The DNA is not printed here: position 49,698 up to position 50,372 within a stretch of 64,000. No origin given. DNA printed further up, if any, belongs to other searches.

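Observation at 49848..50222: Minimal two-TM K+ channel with canonical TIGYGD selectivity filter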

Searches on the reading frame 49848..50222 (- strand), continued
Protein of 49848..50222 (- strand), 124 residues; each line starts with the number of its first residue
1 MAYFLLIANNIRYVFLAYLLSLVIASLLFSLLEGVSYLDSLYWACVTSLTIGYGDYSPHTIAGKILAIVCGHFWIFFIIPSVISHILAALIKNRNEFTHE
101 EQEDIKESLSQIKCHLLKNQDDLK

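Call 40: find_related_loci(query=A2, collection=viral_contigs, flank=5000)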
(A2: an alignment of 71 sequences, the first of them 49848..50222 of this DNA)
Query A2 (124 aa) in viral_contigs; peptide patterns used: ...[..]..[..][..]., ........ (x = any residue, [..] = any of these).
31 stretches matched a pattern; 7 encode a relative of the query (tblastn E <= 1e-3); 7 distinct loci.
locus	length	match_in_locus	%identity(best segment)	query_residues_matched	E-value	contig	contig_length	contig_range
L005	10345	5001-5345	50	4-118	2e-38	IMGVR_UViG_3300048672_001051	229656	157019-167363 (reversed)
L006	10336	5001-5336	60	1-112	4e-38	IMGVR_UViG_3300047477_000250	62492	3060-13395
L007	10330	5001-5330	49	3-112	1e-34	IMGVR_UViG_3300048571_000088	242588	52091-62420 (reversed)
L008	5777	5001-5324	48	5-112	3e-32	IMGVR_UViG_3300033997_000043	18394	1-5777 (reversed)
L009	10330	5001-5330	47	3-112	2e-28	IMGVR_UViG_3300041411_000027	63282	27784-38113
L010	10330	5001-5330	47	3-112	2e-28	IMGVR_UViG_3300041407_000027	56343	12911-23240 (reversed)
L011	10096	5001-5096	41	38-69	2e-5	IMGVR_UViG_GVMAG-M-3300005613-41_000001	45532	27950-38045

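Call 41: find_related_loci(query=A2, collection=genome_contigs, flank=6000)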
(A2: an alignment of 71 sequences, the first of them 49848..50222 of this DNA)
Query A2 (124 aa) in genome_contigs; peptide patterns used: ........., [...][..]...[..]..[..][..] (x = any residue, [..] = any of these).
69 stretches matched a pattern; 43 encode a relative of the query (tblastn E <= 1e-3); 43 distinct loci.
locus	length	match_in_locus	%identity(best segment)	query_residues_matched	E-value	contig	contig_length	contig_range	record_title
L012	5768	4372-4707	49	5-116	3e-34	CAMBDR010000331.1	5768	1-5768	MAG: Janthinobacterium lividum isolate MoH-02may19-284 genome assembly, contig: MoH-02may19-C33621, whole genome shotgun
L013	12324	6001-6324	48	5-112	8e-34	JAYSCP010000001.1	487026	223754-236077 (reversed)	MAG: Alteromonadaceae bacterium isolate ZZ2_ZZA245_bin.30 NODE_5_length_487026_cov_79.701968, whole genome shotgun seque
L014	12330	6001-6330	47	3-112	9e-34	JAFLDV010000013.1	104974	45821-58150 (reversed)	MAG: Gammaproteobacteria bacterium isolate UWPOB_PARA1 gnl_X_DJNKCBNJ_13, whole genome shotgun sequence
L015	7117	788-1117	48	5-114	6e-33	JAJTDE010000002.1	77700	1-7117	MAG: Rubrivivax sp. isolate 53601_E5 Sample_53601_scaffold_1, whole genome shotgun sequence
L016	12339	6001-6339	44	8-120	3e-32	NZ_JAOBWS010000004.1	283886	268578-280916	Rheinheimera sp. 4Y26 NODE_4_length_283886_cov_158.003411, whole genome shotgun sequence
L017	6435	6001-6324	47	5-112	4e-32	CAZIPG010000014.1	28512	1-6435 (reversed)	MAG TPA_asm: uncultured Rheinheimera sp. isolate SRP219642_co8_499 genome assembly, contig: NODE_1905_length_28512_cov_4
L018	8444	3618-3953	47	1-112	1e-31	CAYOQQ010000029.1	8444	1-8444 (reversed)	MAG TPA_asm: uncultured Candidatus Saccharibacteria bacterium isolate SRP278252_co2_198 genome assembly, contig: NODE_17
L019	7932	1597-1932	46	3-114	9e-32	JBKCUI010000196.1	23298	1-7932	MAG: Pirellula sp. isolate samp_2047_metabat2_756 samp_2047_1896376, whole genome shotgun sequence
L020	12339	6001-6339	43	8-120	3e-31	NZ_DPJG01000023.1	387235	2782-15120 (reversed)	MAG: Rheinheimera sp. isolate UBA8519 contig_44527, whole genome shotgun sequence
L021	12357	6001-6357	40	4-122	1e-28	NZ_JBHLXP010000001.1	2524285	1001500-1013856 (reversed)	Rheinheimera tilapiae strain KCTC 23315 platanus_K_default_1, whole genome shotgun sequence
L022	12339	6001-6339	43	4-116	4e-31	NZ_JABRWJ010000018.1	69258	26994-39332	Pseudaquabacterium terrae strain S2 contig18, whole genome shotgun sequence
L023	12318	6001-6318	48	7-112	2e-30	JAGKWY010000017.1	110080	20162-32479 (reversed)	MAG: Gammaproteobacteria bacterium isolate P7_D7_002 P7_D7_002_64, whole genome shotgun sequence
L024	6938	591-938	47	7-122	7e-30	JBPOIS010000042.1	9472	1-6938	MAG: Pseudomonadota bacterium isolate MAG_594 c_000000572915, whole genome shotgun sequence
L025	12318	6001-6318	43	8-113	1e-29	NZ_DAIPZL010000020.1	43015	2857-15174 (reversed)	MAG: Rheinheimera sp. isolate CTOTU10723 NODE_252_length_43015_cov_26.074209, whole genome shotgun sequence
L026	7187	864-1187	47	5-112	2e-29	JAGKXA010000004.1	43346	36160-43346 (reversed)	MAG: Cellvibrionaceae bacterium isolate P9_D7_005 P9_D7_005_76, whole genome shotgun sequence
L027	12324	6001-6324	51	5-112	3e-29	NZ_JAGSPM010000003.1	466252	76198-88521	Undibacterium baiyunense strain BYS107W NODE_3_length_466252_cov_37.768781, whole genome shotgun sequence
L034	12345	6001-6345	38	7-121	4e-28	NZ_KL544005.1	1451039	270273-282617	Rheinheimera texasensis DSM 17496 Q399DRAFT_scaffold00001.1, whole genome shotgun sequence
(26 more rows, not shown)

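Call 45: search_protein_families(library=pfam, proteins=[L034:993-2345:+, L034:2340-3110:-, L034:3755-4708:+, L034:4789-5961:+, L034:6407-8176:-, L034:8412-10859:-, L027:2739-3989:+, L027:4311-5060:+, L027:5154-5876:+, L027:6455-7264:-], max_evalue=0.00001)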
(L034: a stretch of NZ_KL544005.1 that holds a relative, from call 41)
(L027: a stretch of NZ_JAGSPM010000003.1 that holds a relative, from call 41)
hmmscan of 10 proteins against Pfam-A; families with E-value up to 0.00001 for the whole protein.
L034:993-2345:+ (450 aa): 1 family
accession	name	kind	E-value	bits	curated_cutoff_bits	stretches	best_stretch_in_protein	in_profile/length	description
PF02321.23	OEP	-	7.8e-34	117.5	22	2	264-429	5-171/187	Outer membrane efflux protein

L034:2340-3110:- (256 aa): 0 families

L034:3755-4708:+ (317 aa): 1 family
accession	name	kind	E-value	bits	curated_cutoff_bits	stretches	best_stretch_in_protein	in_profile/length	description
PF00294.29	PfkB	-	5.4e-34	118.3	25.8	1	5-304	3-298/302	pfkB family carbohydrate kinase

L034:4789-5961:+ (390 aa): 1 family
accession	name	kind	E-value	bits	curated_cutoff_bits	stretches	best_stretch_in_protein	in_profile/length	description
PF00990.26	GGDEF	-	5.8e-43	146.9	23.8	1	227-381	3-161/161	Diguanylate cyclase, GGDEF domain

L034:6407-8176:- (589 aa): 2 families
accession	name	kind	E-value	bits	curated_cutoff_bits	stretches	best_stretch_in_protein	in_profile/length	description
PF09423.15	PhoD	-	8.2e-105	351.1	27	1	173-565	1-343/343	PhoD-like phosphatase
PF16655.11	PhoD_N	-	8.4e-32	110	30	1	73-162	1-90/90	PhoD-like phosphatase, N-terminal domain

L034:8412-10859:- (815 aa): 2 families
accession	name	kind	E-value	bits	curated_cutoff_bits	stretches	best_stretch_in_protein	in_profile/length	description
PF00563.25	EAL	-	8e-67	225.5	31.3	1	572-806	4-236/236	EAL domain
PF00990.26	GGDEF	-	2.5e-38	131.8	23.8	1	395-548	1-161/161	Diguanylate cyclase, GGDEF domain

L027:2739-3989:+ (416 aa): 2 families
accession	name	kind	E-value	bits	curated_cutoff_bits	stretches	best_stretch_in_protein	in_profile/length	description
PF00561.26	Abhydrolase_1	-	4.1e-10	40.2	25.8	1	148-263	1-106/245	alpha/beta hydrolase fold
PF12146.15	Hydrolase_4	-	2.7e-09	37.1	27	1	167-261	23-115/239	Serine aminopeptidase, S33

L027:4311-5060:+ (249 aa): 0 families

L027:5154-5876:+ (240 aa): 1 family
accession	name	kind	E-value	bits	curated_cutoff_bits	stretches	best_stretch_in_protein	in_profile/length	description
PF12412.13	DUF3667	-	5.2e-12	45.5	27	1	43-86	1-44/45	Protein of unknown function (DUF3667)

L027:6455-7264:- (269 aa): 1 family
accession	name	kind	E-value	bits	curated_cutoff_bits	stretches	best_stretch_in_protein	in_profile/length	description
PF05050.19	Methyltransf_21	-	5e-22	79.3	22.7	1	75-241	1-172/173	Methyltransferase FkbM domain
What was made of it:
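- Full-length homologues sit in ordinary chromosomal neighbourhoods (OEP, PfkB, GGDEF, PhoD) in Rheinheimera and Undibacterium (calls 41, 45). Chromosomal homologues are not in defence islands in the two loci examined (call 45). Bacterial chromosomal homologues argue against a lethal hole (calls 41, 45).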

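Call 46: predict_structure(alignment_id=A2)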
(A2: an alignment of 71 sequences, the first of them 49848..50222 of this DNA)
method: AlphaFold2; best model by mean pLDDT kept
length: 124 residues; sequences in the alignment: 71
mean_pLDDT: 90.3   pTM: 0.69
mean pLDDT of the five models: 90.3, 88.7, 88.6, 88.4, 86.0
residues with pLDDT >= 90: 85; 70-90: 37; 50-70: 2; < 50: 0
segments of 3 or more residues with pLDDT < 50: none
pLDDT, mean of each block of 10 residues (from residue 1): 83 95 97 94 92 80 94 94 91 85 96 92 70
secondary structure, 60 per line:
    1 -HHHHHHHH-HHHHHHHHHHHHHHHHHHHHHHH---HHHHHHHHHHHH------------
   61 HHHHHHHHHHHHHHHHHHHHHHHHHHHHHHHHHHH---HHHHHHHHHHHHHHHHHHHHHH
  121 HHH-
elements in order: H2-9 H11-33 H37-48 H61-95 H99-123
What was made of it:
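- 50196..50219 (-): N-terminal short helix (residues 2-9). Its likely role as an interfacial or 'slide' helix is inferred. AF2 secondary structure H2-9 (call 46)
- On K+ channel pore domain (Pfam PF07885 Ion_trans_2): AF2 pLDDT 90.3 with H11-33, H37-48, loop 49-60 and H61-95 (call 46).
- On Chlorovirus Kcv-type miniature channels: 124 aa with a confident helix at 99-123 after TM2 (call 46)
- Checked: The AF2 model (pLDDT 90.3) gives H2-9, H11-33, H37-48, loop 49-60, H61-95 and H99-123 (call 46).
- The AF2 model has pLDDT 90.3 (call 46).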

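Call 48: search_protein_representatives(alignment_id=A2)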
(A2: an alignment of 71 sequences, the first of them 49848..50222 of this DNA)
Query: 71 sequences, 123 profile positions. Proteins with E-value up to 0.001 (for the whole library): 26438; up to 1e-10: 2666; up to 1e-30: 62. The best 150 are listed.
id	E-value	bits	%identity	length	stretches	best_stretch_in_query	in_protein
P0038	2.1e-54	198.9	-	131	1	1-120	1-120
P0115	5.6e-53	194.2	-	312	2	2-117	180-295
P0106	4.5e-47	175.2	-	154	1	3-120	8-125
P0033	8.6e-47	174.3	-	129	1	1-118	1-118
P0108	3.7e-44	165.7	-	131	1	29-122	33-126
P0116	1.1e-43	164.2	-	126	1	3-119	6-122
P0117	1.8e-42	160.3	-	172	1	3-121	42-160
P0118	2.2e-41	156.8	-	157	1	3-118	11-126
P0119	5.7e-40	152.2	-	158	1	2-119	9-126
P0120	1.5e-39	150.9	-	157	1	3-118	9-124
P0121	3.7e-39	149.6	-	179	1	3-116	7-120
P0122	3.7e-39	149.6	-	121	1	1-120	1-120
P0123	8.1e-39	148.5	-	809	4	13-75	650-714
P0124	1.5e-38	147.7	-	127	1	1-119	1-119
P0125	5.4e-38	145.8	-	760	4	14-84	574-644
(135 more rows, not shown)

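Call 49: fold_search(model_id=the predicted structure, library=pdb)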
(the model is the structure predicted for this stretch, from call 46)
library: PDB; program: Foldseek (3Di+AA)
matches with E <= 10: 835; with E <= 0.001: 12
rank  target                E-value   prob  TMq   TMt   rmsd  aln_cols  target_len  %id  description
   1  6ufe_B                4.4e-04  1.00  0.52  0.68   3.6        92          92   29  The structure of a potassium selective ion channel at atomic resolution (released 2020-08-05)
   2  3tet_A                4.6e-04  1.00  0.51  0.66   3.6        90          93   29  Crystal Structure of NaK2K Channel Y66F Mutant (released 2011-10-19)
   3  3t4z_A                4.9e-04  1.00  0.52  0.67   3.6        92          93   29  Crystal Structure of NaK2K Channel Y55W Mutant (released 2011-10-05)
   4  3tcu_A                5.2e-04  1.00  0.52  0.67   3.6        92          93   29  Crystal Structure of NaK2K Channel D68E Mutant (released 2011-10-05)
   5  6ufe_A                5.8e-04  1.00  0.52  0.69   3.3        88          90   32  The structure of a potassium selective ion channel at atomic resolution (released 2020-08-05)
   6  3ouf_B                6.1e-04  1.00  0.52  0.66   3.6        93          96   30  Structure of a K+ selective NaK mutant (released 2011-01-12)
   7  3ouf_A                6.9e-04  1.00  0.52  0.67   3.6        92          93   30  Structure of a K+ selective NaK mutant (released 2011-01-12)
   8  3tet_B                7.3e-04  1.00  0.53  0.66   3.7        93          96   28  Crystal Structure of NaK2K Channel Y66F Mutant (released 2011-10-19)
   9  3t4d_A                7.3e-04  1.00  0.52  0.67   3.5        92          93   29  Crystal Structure of NaK2K Channel Y55F Mutant (released 2011-10-05)
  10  3t4d_B                8.7e-04  1.00  0.53  0.66   3.6        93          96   29  Crystal Structure of NaK2K Channel Y55F Mutant (released 2011-10-05)
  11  3t4z_B                9.2e-04  1.00  0.52  0.66   3.6        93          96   29  Crystal Structure of NaK2K Channel Y55W Mutant (released 2011-10-05)
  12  6dz1_A                9.7e-04  1.00  0.52  0.66   3.7        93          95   29  Studies of Ion Transport in K+ Channels (released 2018-11-14)
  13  8ctv_A                1.0e-03  1.00  0.47  0.61   6.7        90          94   30  Crystal structure of a K+ selective NaK mutant (NaK2K) -Tl+ complex (released 2023-06-14)
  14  8ctx_B                1.2e-03  1.00  0.51  0.65   3.6        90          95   30  Crystal structure of a K+ selective NaK mutant (NaK2K) -K+,Tl+ complex (released 2023-06-14)
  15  8ctt_A                1.2e-03  1.00  0.51  0.67   3.3        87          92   32  Crystal structure of a K+ selective NaK mutant (NaK2K) at 100K (released 2023-06-14)
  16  1f6g_MODEL_1_A        1.2e-03  1.00  0.49  0.39   7.1       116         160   22  POTASSIUM CHANNEL (KCSA) FULL-LENGTH FOLD (released 2001-02-21)
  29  4h33                  2.9e-03  1.00  0.63  0.84   1.8        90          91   31  Crystal structure of a voltage-gated K+ channel pore module in a closed state in lipid membranes, tetragonal crystal for (released 2012-11-07)
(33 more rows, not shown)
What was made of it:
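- On K+ channel pore domain (Pfam PF07885 Ion_trans_2): Foldseek matches NaK2K, MthK, KvLm and KcsA with probability 1.00 (call 49).
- Closest known: KcsA. Same: Foldseek matches full-length KcsA 1f6g and KcsA pores (call 49).
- Foldseek best matches are NaK2K, the MthK pore (TMt 0.81) and the KvLm pore 4h33 (TMt 0.84, rmsd 1.8 A), plus KcsA (call 49).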

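Call 59: fold_search(model_id=the predicted structure, library=viral)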
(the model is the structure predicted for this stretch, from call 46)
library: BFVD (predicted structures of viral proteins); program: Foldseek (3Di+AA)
matches with E <= 10: 127; with E <= 0.001: 2
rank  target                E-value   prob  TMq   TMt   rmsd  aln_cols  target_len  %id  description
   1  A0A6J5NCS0            7.3e-06  1.00  0.62  0.67   5.6       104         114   33  Potassium channel domain containing protein [uncultured Caudovirales phage]
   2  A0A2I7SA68            5.4e-04  1.00  0.60  0.51   4.7       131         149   26  (no name in the UniProt tables at hand)
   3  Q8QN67                4.8e-03  1.00  0.56  0.56   1.7        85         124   28  EsV-1-223 [Ectocarpus siliculosus virus 1 (isolate New Zealand/Kaikoura/1988)]
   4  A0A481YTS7            7.6e-03  1.00  0.61  0.63   4.0       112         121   23  Inward rectifier potassium channel [Marseillevirus LCMAC101]
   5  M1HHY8                1.2e-02  1.00  0.49  0.72   2.3        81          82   26  (no name in the UniProt tables at hand)
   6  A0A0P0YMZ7            4.0e-02  1.00  0.46  0.57   3.9        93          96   22  (no name in the UniProt tables at hand)
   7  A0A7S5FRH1            5.0e-02  0.98  0.36  0.17   5.3        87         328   28  Potassium channel domain-containing protein [Bacteriophage DSS3_VP1]
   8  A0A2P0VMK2            5.7e-02  1.00  0.41  0.59   2.3        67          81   22  Putative ion channel [Tetraselmis virus 1]
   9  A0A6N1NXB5            8.0e-02  1.00  0.51  0.60   2.8        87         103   24  Putative potassium channel protein [Tupanvirus soda lake]
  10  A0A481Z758            9.5e-02  1.00  0.60  0.71   6.5       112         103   17  Potassium channel domain-containing protein [Pithovirus LCPAC201]
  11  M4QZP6                1.1e-01  0.97  0.35  0.52   4.7        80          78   26  (no name in the UniProt tables at hand)
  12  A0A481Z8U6            1.4e-01  1.00  0.54  0.50  11.4       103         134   12  Uncharacterized protein [Pithovirus LCPAC302]
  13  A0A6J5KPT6            3.0e-01  0.38  0.26  0.04  19.1        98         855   17  LT_GEWL domain containing protein [uncultured Caudovirales phage]
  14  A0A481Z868            3.2e-01  0.99  0.55  0.53   4.0        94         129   23  Potassium channel domain-containing protein [Pithovirus LCPAC304]
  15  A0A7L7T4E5            4.5e-01  1.00  0.52  0.63   1.7        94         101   19  Putative potassium channel [Rhizochromulina virus RhiV-SA1]
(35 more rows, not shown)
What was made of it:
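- Closest known: Algal-virus miniature channels: chlorovirus Kcv and Ectocarpus virus Kesv. Same: Similarity is at fold level: E 5e-3 to 1e-2, 26-28% identity (call 59).
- Fold-level similarity to algal-virus channels: EsV-1-223 at E=4.8e-3, and the 82-aa M1HHY8 at E=1.2e-2 (call 59).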

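Call 61: get_annotated_region(hit=H8, flank=4000)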
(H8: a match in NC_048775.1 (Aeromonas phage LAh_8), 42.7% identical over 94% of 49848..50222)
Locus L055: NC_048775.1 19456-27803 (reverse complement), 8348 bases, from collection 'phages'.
description: Aeromonas phage LAh_8, complete genome.
organism: Aeromonas phage LAh_8 (NCBI taxid 2591032)
taxonomy: Viruses; Duplodnaviria; Heunggongvirae; Uroviricota; Caudoviricetes; Lahexavirus; Lahexavirus LAh8
host: Aeromonas hydrophila; source: -; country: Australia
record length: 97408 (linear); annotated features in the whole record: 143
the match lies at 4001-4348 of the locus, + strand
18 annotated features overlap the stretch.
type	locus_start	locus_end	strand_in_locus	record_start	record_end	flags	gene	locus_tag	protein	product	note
CDS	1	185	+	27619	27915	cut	-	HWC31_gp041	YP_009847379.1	hypothetical protein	hypothetical protein 29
CDS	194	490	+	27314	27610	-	-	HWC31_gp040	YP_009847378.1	putative RNA chaperone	41_putative RNA chaperone ProQ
CDS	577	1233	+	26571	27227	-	-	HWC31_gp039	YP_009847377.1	tail fiber protein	hypothetical protein 28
CDS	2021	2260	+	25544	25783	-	-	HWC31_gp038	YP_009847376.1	hypothetical protein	hypothetical protein 27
CDS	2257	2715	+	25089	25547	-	-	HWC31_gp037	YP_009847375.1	antimicrobial peptide resistance and lipid A acylation protein PagP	hypothetical protein 26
CDS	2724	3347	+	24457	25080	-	-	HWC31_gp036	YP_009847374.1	hypothetical protein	hypothetical protein 25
CDS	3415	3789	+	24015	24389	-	-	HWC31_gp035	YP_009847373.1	hypothetical protein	hypothetical protein 24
CDS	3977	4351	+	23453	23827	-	-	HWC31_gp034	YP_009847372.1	cAMP-dependent Kef-type K+ transporter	-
CDS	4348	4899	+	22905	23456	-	-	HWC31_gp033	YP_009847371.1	putative DUF1190 domain-containing protein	-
CDS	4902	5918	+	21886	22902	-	-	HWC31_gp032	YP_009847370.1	glutathionylspermidine synthase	-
CDS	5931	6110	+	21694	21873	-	-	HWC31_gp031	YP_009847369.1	glutathionylspermidine synthase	-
CDS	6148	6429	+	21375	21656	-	-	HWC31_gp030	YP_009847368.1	hypothetical protein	hypothetical protein 23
CDS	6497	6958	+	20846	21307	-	-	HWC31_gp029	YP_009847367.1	endonuclease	-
CDS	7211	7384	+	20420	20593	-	-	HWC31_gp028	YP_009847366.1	hypothetical protein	hypothetical protein 22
CDS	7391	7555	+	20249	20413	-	-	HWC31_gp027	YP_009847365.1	hypothetical protein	hypothetical protein 21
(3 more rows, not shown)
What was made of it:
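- In Aeromonas phage LAh_8 it lies next to glutathionylspermidine synthase genes (call 61).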

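Call 62: get_annotated_region(hit=H20, flank=4000)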
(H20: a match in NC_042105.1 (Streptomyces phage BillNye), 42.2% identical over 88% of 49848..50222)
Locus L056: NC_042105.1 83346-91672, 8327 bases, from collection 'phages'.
description: Streptomyces phage BillNye, complete genome.
organism: Streptomyces phage BillNye (NCBI taxid 2079426)
taxonomy: Viruses; Duplodnaviria; Heunggongvirae; Uroviricota; Caudoviricetes; Stanwilliamsviridae; Loccivirinae; Wilnyevirus; Wilnyevirus billnye
host: Streptomyces viridochromogenes DSM40736; source: soil; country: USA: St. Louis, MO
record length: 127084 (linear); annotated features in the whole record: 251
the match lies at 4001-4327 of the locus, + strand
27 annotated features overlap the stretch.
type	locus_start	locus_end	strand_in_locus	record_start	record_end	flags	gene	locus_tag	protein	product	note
CDS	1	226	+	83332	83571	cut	-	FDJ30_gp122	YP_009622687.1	hypothetical protein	-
CDS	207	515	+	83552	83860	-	-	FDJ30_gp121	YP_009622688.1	transcriptional regulator WhiB-like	WhiB family transcription factor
CDS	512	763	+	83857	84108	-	-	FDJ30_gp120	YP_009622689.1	hypothetical protein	-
CDS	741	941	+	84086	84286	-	-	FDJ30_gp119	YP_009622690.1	hypothetical protein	-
CDS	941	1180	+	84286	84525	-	-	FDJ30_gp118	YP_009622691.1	hypothetical protein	-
CDS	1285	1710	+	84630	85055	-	-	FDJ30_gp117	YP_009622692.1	hypothetical protein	-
CDS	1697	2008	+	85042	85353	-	-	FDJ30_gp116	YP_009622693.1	hypothetical protein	-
CDS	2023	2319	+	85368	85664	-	-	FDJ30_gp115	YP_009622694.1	hypothetical protein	-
tRNA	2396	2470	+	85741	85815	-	-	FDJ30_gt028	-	tRNA-Glu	tRNA-Glu(GAG)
tRNA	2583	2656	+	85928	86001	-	-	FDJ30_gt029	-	tRNA-Glu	tRNA-Glu(GAA)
CDS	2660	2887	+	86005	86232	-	-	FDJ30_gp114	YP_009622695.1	hypothetical protein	-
CDS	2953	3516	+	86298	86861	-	-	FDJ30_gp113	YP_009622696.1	hypothetical protein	-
CDS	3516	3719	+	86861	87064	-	-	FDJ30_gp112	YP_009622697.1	hypothetical protein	-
tRNA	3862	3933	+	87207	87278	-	-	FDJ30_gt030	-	tRNA-Gly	tRNA-Gly(GGA)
CDS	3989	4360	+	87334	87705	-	-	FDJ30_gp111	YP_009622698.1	cAMP-dependent Kef-type K+ transporter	-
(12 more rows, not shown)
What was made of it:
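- In Streptomyces phage BillNye it lies between tRNA genes (call 62).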
